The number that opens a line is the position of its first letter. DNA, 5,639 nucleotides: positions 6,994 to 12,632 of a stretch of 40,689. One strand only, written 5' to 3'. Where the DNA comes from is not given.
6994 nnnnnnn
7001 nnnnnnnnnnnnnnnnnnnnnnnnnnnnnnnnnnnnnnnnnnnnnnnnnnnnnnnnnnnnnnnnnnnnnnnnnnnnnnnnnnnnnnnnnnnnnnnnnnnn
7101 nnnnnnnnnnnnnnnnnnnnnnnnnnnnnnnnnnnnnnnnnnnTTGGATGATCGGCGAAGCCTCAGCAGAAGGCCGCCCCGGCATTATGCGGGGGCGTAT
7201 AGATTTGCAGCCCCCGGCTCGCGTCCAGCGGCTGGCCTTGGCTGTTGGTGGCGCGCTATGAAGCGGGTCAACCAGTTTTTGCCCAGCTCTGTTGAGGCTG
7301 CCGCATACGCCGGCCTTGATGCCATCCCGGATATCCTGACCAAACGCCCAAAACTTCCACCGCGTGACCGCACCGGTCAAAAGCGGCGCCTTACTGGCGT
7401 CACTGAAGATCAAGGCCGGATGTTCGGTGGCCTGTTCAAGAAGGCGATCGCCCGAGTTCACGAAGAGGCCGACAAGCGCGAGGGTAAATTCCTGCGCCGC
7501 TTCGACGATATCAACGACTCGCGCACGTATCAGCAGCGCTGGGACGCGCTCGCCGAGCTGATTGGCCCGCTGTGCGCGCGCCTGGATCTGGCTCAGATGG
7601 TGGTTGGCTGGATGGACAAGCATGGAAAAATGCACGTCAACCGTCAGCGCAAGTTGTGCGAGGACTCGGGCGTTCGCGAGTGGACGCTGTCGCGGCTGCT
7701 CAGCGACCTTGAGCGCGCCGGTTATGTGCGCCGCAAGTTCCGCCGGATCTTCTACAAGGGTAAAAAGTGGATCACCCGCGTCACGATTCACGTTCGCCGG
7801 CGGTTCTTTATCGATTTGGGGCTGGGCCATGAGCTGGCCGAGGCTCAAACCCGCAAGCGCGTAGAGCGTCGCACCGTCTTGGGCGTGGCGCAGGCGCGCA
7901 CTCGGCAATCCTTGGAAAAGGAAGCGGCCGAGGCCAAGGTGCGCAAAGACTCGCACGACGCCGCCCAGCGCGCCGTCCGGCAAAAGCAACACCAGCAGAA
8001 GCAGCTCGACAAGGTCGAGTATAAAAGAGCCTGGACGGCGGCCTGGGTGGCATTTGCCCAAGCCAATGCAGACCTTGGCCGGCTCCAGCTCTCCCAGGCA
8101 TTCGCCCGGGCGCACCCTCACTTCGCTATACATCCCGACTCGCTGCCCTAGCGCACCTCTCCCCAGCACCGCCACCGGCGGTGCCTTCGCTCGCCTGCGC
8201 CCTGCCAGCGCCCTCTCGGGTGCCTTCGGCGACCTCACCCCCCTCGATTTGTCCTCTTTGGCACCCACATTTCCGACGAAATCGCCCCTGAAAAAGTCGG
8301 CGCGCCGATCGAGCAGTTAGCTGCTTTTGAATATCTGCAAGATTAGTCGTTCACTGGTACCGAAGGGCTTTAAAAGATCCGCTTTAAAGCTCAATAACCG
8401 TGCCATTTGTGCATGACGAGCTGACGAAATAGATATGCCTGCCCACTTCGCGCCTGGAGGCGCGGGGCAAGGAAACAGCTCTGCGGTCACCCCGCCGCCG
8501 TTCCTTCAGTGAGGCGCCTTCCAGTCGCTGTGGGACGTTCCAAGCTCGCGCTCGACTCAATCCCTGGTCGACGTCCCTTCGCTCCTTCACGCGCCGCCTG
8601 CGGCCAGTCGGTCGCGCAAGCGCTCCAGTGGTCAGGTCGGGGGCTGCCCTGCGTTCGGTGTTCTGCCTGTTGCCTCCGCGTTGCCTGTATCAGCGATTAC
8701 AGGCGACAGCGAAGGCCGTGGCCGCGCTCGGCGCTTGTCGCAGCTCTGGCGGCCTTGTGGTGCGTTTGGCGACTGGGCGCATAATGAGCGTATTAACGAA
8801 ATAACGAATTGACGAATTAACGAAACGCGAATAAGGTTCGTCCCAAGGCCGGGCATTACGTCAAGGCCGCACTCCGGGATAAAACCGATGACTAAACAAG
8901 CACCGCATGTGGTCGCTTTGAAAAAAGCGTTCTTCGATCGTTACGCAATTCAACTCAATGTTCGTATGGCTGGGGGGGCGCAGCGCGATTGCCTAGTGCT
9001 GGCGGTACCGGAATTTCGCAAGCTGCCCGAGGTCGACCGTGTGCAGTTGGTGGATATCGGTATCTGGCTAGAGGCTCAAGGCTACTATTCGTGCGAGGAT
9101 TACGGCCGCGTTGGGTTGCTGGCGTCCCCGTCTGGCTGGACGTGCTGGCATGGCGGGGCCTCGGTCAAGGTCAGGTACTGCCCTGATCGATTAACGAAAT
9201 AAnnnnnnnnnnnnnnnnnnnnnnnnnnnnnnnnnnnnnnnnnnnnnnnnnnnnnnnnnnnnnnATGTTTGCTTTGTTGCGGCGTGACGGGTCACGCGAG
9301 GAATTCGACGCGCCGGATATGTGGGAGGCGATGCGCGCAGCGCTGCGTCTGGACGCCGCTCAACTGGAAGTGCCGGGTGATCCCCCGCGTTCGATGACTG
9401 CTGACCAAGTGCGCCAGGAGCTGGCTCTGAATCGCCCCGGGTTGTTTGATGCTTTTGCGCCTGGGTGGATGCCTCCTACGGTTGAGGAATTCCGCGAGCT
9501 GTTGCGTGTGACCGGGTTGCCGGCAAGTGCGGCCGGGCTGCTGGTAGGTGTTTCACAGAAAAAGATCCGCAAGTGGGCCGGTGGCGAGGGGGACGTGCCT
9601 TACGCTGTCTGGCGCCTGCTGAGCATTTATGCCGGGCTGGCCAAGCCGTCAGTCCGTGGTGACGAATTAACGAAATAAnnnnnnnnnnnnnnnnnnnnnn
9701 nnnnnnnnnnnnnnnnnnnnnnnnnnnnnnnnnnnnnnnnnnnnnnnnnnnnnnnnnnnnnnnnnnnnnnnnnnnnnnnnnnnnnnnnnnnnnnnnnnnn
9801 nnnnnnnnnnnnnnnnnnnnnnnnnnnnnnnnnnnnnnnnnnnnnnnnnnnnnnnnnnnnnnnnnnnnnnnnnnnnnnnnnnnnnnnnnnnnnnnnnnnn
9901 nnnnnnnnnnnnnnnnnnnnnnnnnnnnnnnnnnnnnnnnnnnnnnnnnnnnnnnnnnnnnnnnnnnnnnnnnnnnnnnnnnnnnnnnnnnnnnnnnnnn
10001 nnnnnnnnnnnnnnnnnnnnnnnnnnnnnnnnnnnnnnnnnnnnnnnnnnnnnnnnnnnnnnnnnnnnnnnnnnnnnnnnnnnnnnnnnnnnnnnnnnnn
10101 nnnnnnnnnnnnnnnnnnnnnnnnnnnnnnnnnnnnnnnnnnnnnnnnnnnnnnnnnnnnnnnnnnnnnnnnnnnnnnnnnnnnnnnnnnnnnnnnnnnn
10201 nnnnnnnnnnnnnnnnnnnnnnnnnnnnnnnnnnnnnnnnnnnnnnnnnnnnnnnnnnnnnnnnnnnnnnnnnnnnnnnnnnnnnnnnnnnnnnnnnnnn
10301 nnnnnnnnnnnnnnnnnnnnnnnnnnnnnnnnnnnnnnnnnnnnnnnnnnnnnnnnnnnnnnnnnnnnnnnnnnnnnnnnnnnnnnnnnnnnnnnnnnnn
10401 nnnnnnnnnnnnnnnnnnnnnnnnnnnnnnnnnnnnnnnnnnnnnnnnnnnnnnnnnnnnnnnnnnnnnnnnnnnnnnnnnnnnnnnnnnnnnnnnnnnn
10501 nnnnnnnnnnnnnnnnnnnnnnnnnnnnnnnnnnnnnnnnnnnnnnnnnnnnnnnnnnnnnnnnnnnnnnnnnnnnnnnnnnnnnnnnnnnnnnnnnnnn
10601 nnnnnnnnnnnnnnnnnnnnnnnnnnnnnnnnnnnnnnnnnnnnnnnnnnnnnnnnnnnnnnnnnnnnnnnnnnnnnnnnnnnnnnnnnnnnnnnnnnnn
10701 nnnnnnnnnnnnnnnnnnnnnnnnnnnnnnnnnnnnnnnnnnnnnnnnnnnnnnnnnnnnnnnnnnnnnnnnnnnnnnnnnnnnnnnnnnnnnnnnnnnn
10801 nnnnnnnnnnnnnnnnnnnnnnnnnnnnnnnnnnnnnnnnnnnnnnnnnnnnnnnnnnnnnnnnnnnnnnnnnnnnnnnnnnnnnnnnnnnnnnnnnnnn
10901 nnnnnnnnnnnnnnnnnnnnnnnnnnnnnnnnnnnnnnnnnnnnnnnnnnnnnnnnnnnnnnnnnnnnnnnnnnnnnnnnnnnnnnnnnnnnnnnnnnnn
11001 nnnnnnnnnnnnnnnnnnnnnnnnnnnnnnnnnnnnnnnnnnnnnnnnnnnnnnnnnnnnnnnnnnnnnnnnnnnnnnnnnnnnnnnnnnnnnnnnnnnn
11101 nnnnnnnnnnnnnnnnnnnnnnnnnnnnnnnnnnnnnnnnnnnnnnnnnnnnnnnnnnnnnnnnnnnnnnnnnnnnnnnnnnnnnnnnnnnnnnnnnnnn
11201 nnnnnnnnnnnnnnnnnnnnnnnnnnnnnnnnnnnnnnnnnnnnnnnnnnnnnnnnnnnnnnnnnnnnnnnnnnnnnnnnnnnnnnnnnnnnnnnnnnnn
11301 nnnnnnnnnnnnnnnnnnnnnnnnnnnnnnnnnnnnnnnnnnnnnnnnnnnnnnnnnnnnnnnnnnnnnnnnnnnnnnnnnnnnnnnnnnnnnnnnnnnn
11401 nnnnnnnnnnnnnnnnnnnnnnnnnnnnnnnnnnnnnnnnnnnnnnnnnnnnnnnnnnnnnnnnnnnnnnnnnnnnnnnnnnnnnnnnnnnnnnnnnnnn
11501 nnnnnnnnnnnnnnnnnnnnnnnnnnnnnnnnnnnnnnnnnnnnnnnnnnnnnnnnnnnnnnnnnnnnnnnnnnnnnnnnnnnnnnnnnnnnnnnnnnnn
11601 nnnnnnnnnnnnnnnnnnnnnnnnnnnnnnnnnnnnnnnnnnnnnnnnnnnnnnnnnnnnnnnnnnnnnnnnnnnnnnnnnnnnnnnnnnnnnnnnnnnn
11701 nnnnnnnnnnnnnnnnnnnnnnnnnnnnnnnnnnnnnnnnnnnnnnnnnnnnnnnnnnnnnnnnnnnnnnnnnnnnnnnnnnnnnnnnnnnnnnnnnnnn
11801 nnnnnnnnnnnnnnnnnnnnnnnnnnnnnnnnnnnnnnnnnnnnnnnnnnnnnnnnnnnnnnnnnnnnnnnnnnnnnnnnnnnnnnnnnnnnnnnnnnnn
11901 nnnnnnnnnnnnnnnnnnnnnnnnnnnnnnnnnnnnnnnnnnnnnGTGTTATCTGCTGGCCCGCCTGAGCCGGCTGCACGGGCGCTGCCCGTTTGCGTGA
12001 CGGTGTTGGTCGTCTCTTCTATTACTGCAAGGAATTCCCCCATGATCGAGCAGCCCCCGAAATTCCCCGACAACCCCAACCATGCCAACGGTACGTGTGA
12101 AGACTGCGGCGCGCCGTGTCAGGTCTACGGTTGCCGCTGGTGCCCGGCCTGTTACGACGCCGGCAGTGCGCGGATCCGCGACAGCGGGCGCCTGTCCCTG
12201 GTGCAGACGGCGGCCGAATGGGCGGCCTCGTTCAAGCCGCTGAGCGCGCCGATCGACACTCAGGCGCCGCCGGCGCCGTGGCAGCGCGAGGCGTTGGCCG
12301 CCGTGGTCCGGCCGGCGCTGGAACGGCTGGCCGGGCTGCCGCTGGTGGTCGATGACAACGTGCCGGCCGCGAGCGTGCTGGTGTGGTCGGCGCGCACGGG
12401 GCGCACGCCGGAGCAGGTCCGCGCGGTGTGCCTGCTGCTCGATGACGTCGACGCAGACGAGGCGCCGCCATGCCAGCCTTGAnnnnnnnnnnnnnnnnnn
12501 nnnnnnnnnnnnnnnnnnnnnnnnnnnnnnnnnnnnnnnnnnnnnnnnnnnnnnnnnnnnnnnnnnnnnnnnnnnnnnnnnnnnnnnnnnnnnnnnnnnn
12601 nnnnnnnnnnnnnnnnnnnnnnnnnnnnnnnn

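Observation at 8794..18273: Six arrays of an 8-bp periodic repeat T(A/G)ACGAA(A/T) at two loci 8 kb apart: a parH-like centromere/operator network with promoters built into the repeats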

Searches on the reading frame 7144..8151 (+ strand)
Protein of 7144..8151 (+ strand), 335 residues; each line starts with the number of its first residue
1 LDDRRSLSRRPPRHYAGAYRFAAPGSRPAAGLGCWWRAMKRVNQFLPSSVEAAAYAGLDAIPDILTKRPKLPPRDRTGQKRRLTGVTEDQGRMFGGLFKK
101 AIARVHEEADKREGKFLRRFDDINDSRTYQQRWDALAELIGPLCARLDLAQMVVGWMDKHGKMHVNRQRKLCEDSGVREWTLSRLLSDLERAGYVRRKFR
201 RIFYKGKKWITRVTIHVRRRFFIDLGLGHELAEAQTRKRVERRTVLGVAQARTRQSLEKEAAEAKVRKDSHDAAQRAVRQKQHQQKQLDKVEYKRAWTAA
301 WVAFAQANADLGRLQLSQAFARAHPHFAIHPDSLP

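Call 10: search_protein_families(library=pfam, proteins=[window:7144-8151:+], max_evalue=0.01)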
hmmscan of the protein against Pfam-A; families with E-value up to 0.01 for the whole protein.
window:7144-8151:+ (335 aa): 2 families
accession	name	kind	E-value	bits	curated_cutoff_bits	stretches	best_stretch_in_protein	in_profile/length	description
PF01126.25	Heme_oxygenase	-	0.0018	18.5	23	0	268-321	12-65/204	Heme oxygenase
PF13545.12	HTH_Crp_2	-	0.0072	16.7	27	0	168-202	25-59/70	Crp-like helix-turn-helix domain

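Call 24: search_protein_families(library=phrogs, proteins=[window:7144-8151:+], max_evalue=0.01)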
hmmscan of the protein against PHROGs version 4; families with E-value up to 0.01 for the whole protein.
window:7144-8151:+ (335 aa): 0 families

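Call 53: search_protein_families(library=ncbifam, proteins=[window:7144-8151:+], max_evalue=0.01)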
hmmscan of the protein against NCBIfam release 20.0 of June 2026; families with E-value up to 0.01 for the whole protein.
window:7144-8151:+ (335 aa): 1 family
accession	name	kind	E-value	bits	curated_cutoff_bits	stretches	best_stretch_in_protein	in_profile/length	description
NF053660.1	ORF80_fam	equivalog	0.0056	16.5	95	0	170-209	21-58/70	ORF80 family leucine zipper DNA-binding protein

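Call 54: search_dna_similar(query=window:7258-8151:+, collection=plasmids, mode=protein, max_rows=15)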
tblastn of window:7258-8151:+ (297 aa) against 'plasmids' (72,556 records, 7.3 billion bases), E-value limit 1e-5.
Records with a match: 29; places in all: 31; records where one place covers at least 80% of the query: 2.
Best place of each record, by identity: <60% 29.
By first word of the organism name: Pseudomonas 27; Azotobacter 2.
By predicted mobility (MOB-suite, as given by PLSDB): mobilizable 13; non-mobilizable 11; conjugative 5.
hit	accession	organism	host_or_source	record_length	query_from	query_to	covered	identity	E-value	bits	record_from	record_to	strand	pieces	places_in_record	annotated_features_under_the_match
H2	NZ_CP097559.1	Pseudomonas aeruginosa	pure culture,plastic surface of ...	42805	1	293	99%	42.2%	3e-49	182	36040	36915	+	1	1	hypothetical protein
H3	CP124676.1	Pseudomonas aeruginosa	Homo sapiens,urine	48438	1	293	99%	42.2%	3e-49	182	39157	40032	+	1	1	hypothetical protein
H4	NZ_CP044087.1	Pseudomonas luteola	Homo sapiens,clinical isolate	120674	30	246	73%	41.4%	2e-40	156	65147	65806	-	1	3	hypothetical protein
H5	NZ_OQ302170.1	Pseudomonas sp. AU10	-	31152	48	232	62%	32.6%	2e-13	78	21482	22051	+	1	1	hypothetical protein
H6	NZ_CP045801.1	Pseudomonas syringae USA011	stream water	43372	59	221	55%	36.3%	7e-15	82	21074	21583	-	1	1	hypothetical protein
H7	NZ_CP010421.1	Azotobacter chroococcum NCIMB 8003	cell culture,soil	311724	40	215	59%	33.2%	2e-12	75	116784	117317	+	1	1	hypothetical protein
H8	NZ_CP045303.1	Azotobacter salinestris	cell culture,soil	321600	14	177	55%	34.3%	1e-11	72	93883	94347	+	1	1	hypothetical protein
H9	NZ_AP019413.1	Pseudomonas syringae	-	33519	59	232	59%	32.2%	2e-11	72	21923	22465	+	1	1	hypothetical protein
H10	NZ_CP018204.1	Pseudomonas syringae pv. actinidiae ICMP 9853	Actinidia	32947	59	232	59%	32.2%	5e-11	71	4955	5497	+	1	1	hypothetical protein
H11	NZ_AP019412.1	Pseudomonas syringae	-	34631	59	232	59%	32.2%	5e-11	71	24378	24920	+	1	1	hypothetical protein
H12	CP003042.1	Pseudomonas fluorescens A506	pear,pear tree leaf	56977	59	225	56%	30.9%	9e-13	76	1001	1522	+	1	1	hypothetical protein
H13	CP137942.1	Pseudomonas aeruginosa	Homo sapiens,bronchoalveolar lavage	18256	48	189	48%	36.0%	5e-13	77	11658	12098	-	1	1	hypothetical protein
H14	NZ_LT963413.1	Pseudomonas syringae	-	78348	59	201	48%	35.3%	5e-12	74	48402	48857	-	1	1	hypothetical protein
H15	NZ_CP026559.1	Pseudomonas amygdali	Prunus avium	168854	59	201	48%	35.3%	5e-12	74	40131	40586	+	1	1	hypothetical protein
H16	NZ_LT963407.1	Pseudomonas syringae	-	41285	59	201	48%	34.6%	1e-11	72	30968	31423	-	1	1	hypothetical protein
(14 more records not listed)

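Call 55: search_dna_similar(query=window:7258-8151:+, collection=phages, mode=protein, max_rows=15)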
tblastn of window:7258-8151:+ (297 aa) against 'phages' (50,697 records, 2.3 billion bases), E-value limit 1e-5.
No match.

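Call 83: find_homologous_proteins(query=window:7258-8151:+, max_evalue=0.001)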
Query window:7258-8151:+ (297 aa): 52 proteins with E <= 0.001 among 3508 candidates.
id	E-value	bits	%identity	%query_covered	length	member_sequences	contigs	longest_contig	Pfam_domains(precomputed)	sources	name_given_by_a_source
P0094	1.1e-192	657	99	100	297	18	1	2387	-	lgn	-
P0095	6.3e-163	559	84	100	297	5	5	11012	-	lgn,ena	-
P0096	1.6e-160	551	84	100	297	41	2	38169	-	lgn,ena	-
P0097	1.8e-157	541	82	100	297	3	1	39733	-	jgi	-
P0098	8.0e-155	533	80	99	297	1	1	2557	-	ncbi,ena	-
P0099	3.1e-154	531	81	100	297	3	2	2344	-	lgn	-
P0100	2.0e-152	525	78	100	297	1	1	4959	-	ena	-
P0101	2.1e-86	308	54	98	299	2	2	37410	-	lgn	-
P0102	6.4e-85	303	53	98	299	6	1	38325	-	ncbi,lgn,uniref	ncbi:hypothetical protein ACF8GD_00450 [Pseudomonas putida]|uniref:hypothetical protein n=1 Tax=Pseu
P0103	7.6e-82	293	80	58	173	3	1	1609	-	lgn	-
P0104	9.5e-79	283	51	95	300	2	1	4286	-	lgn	-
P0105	2.7e-72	262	47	100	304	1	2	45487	-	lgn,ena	-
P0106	5.4e-70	254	48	98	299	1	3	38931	-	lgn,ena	-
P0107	9.7e-69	250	46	99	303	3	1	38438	-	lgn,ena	-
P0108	1.3e-68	250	45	98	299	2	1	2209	-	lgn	-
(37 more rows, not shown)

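Call 91: predict_structure(alignment_id=A6)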
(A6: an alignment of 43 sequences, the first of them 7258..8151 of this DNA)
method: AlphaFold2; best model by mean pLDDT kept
length: 297 residues; sequences in the alignment: 43
mean_pLDDT: 84.7   pTM: 0.66
mean pLDDT of the five models: 84.7, 84.0, 83.1, 83.0, 80.9
residues with pLDDT >= 90: 141; 70-90: 120; 50-70: 22; < 50: 14
segments of 3 or more residues with pLDDT < 50: 31-38, 40-44
pLDDT, mean of each block of 10 residues (from residue 1): 68 78 59 47 61 85 94 87 76 89 91 91 84 83 90 94 84 90 96 94 92 89 93 94 92 91 91 87 88 82
secondary structure, 60 per line:
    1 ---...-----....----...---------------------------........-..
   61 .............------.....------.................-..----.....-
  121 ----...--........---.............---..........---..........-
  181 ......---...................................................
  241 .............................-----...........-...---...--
elements in order: H12-15 H50-57 H59-73 H80-84 H91-107 E115-119 E125-127 H130-137 H141-153 E157-166 E170-179 H181-186 H190-269 H275-285

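Call 93: fold_search(model_id=the predicted structure, library=pdb)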
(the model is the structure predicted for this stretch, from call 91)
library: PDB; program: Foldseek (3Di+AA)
matches with E <= 10: 604; with E <= 0.001: 0
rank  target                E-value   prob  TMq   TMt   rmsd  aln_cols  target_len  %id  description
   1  6xjf_G                5.9e-02  0.84  0.18  0.42  13.0       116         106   18  X-ray crystal structure of Pyrococcus furiosus general transcription factor TFE-alpha (SeMet labeled protein) (released 2020-07-08)
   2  4rgu_B                7.2e-02  0.92  0.16  0.30   9.7        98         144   11  Crystal Structure of Putative MarR Family Transcriptional Regulator HcaR from Acinetobacter sp. ADP complexed with fer (released 2015-03-04)
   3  6pln_A                7.2e-02  0.82  0.18  0.43  12.9       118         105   16  X-ray crystal structure of Pyrococcus furiosus general transcription factor TFE-alpha (released 2020-07-08)
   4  7nvs_W                7.6e-02  0.95  0.20  0.29  10.4       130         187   12  RNA polymerase II core pre-initiation complex with closed promoter DNA in proximal position (released 2021-05-05)
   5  3k0l_A                8.0e-02  0.89  0.15  0.30   9.5        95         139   15  Crystal Structure of Putative MarR Family Transcriptional Regulator from Acinetobacter sp. ADP (released 2009-10-13)
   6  4rgr_A                1.1e-01  0.82  0.16  0.31   9.4        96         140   19  Crystal Structure of Putative MarR Family Transcriptional Regulator HcaR from Acinetobacter sp. ADP (released 2015-03-04)
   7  4rgx_A                1.2e-01  0.84  0.15  0.30   9.5        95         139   15  Crystal Structure of Putative MarR Family Transcriptional Regulator HcaR from Acinetobacter sp. ADP complexed with 3,4 (released 2015-03-04)
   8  4pt7_B                1.2e-01  0.95  0.20  0.40   6.0        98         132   19  Structure of initiator (released 2014-06-25)
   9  4pql_B                1.3e-01  0.91  0.20  0.39   6.4        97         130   20  N-Terminal domain of DNA binding protein (released 2014-06-11)
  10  8qkf_A                1.5e-01  0.57  0.16  0.37   9.1       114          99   21  SmtB protein of Mycobacterium smegmatis (released 2024-09-25)
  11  4zzl_A                1.5e-01  0.57  0.17  0.32  13.0       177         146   14  MexR R21W derepressor mutant causing multidrug resistance in P. aeruginosa by mexAB-oprM efflux pump expression (released 2016-07-27)
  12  4fht_B                1.8e-01  0.80  0.15  0.29  11.7        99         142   19  Crystal Structure of the PcaV transcriptional regulator from Streptomyces coelicolor in complex with its natural ligan (released 2013-04-24)
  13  8ylg_A                1.8e-01  0.77  0.16  0.28  10.0        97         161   14  Crystal structure of Burkholderia thailandensis MftR in complex with operator DNA (released 2024-11-13)
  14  3gfj                  1.8e-01  0.72  0.21  0.37  12.9       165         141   14  Crystal structure of the ST1710 mutant (R89A) protein (released 2009-08-25)
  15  4pql_A                1.9e-01  0.87  0.20  0.39   6.1        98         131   19  N-Terminal domain of DNA binding protein (released 2014-06-11)
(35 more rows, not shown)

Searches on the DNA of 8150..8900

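Call 101: search_rna_families(source=window, start=8150, end=8900, threshold=evalue, max_evalue=1)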
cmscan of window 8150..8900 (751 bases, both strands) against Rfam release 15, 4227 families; matches with E-value up to 1: 0.
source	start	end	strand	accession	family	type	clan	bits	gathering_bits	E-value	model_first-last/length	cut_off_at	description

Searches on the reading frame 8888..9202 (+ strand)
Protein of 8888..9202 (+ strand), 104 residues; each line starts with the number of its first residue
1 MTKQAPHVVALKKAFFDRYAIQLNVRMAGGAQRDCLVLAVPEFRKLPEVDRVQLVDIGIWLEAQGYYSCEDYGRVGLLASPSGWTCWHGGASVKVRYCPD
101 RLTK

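Call 10: search_protein_families(library=pfam, proteins=[window:8888-9202:+], max_evalue=0.01)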
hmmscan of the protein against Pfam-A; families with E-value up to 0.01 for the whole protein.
window:8888-9202:+ (104 aa): 0 families

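Call 24: search_protein_families(library=phrogs, proteins=[window:8888-9202:+], max_evalue=0.01)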
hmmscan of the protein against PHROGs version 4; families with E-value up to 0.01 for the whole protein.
window:8888-9202:+ (104 aa): 0 families

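Call 53: search_protein_families(library=ncbifam, proteins=[window:8888-9202:+], max_evalue=0.01)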
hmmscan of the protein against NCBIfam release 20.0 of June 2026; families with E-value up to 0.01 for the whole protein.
window:8888-9202:+ (104 aa): 0 families

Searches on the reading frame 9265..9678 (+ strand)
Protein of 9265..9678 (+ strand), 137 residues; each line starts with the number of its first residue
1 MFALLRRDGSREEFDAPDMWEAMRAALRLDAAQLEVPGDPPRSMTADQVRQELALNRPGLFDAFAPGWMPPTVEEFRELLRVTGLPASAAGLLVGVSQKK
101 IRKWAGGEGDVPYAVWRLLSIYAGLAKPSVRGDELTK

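Call 10: search_protein_families(library=pfam, proteins=[window:9265-9678:+], max_evalue=0.01)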
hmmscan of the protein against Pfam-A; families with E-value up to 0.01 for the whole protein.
window:9265-9678:+ (137 aa): 0 families

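Call 24: search_protein_families(library=phrogs, proteins=[window:9265-9678:+], max_evalue=0.01)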
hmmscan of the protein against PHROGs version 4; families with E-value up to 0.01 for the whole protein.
window:9265-9678:+ (137 aa): 1 family
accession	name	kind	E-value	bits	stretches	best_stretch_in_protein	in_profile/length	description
phrog_8351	-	unknown function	4.6e-10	40.4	1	63-126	16-85/95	-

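Call 53: search_protein_families(library=ncbifam, proteins=[window:9265-9678:+], max_evalue=0.01)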
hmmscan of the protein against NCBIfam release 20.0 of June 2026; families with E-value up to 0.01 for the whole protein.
window:9265-9678:+ (137 aa): 0 families

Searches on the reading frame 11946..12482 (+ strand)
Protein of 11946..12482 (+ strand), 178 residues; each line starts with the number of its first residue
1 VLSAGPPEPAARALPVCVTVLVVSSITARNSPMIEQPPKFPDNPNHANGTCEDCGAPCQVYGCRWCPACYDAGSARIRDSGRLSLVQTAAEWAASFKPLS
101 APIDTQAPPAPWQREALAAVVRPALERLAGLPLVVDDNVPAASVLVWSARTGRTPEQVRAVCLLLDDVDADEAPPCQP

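Call 90: search_protein_families(library=pfam, proteins=[window:11946-12482:+], max_evalue=0.01)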
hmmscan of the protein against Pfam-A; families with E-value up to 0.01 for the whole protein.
window:11946-12482:+ (178 aa): 0 families
